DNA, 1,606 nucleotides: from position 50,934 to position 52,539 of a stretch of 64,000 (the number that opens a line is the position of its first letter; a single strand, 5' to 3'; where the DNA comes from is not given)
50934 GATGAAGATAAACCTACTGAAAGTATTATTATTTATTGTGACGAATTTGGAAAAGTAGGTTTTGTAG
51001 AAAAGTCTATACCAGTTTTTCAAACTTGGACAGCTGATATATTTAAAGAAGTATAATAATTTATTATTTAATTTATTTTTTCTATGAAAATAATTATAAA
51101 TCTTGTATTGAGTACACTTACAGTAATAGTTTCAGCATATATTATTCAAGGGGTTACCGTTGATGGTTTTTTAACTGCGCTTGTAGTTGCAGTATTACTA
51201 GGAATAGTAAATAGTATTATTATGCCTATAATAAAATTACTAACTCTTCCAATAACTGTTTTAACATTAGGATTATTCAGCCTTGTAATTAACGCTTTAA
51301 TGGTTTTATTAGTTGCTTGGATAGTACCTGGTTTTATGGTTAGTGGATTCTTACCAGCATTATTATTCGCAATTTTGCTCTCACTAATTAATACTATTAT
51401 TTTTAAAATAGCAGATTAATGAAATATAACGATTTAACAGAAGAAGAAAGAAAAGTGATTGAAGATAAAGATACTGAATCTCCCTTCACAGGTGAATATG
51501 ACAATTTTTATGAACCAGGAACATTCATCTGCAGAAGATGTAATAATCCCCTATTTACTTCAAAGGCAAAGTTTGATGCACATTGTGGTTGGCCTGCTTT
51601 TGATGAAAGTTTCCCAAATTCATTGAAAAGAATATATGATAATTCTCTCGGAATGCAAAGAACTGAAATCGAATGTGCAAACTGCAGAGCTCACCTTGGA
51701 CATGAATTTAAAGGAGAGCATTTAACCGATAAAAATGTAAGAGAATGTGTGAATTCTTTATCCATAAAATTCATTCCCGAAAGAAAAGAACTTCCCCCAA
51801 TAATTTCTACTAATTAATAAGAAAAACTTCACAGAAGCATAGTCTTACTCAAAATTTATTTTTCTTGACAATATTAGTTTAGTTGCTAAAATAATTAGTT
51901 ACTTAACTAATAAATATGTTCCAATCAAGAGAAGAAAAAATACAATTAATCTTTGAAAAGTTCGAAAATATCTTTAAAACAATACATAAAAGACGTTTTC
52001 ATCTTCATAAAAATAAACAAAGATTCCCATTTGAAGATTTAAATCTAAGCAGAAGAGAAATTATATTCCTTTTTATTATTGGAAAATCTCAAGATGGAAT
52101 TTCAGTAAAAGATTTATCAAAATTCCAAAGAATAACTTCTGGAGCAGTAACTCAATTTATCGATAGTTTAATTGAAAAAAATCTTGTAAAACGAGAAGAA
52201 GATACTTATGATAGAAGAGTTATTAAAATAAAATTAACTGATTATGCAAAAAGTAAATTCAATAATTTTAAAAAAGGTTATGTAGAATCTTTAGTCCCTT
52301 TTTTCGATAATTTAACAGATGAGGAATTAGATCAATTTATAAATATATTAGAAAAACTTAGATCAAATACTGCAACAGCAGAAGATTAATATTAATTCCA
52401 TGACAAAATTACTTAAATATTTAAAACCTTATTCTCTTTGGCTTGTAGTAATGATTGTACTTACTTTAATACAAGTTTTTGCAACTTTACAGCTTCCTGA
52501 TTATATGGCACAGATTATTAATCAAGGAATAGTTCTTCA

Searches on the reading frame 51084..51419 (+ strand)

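Call 50: search_protein_families(library=pfam, proteins=[window:51084-51419:+], max_evalue=0.001)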
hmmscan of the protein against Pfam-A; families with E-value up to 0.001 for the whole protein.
window:51084-51419:+ (111 aa): 1 family
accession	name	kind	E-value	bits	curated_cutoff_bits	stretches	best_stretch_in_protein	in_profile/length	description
PF04020.18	Phage_holin_4_2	-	2.5e-30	105.6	28.8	1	1-105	1-105/105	Mycobacterial 4 TMS phage holin, superfamily IV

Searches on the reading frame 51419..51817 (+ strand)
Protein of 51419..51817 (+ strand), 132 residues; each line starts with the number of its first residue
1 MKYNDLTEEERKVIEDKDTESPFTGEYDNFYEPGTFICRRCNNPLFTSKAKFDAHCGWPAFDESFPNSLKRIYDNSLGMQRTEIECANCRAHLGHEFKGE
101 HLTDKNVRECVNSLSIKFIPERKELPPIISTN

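Call 50: search_protein_families(library=pfam, proteins=[window:51419-51817:+], max_evalue=0.001)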
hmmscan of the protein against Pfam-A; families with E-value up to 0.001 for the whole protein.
window:51419-51817:+ (132 aa): 1 family
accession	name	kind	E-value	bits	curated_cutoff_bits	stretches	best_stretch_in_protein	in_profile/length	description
PF01641.26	SelR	-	4e-41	140.1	24.9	1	6-120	1-116/116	SelR domain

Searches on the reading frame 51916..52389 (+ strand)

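Call 50: search_protein_families(library=pfam, proteins=[window:51916-52389:+], max_evalue=0.001)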
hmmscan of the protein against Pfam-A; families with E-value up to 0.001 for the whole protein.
window:51916-52389:+ (157 aa): 4 families
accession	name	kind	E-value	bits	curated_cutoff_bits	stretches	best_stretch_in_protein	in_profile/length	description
PF12802.13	MarR_2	-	5.8e-10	39.6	27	1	43-101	2-60/61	MarR family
PF01047.28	MarR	-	5.9e-10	39.3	24.6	1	45-102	2-58/59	MarR family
PF22381.2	Staph_reg_Sar_Rot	-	6.8e-08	32.9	27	1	41-117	9-84/85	Transcriptional regulator SarA/Rot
PF13463.12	HTH_27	-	1.5e-06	28.8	22.2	1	44-109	1-66/68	Winged helix DNA-binding domain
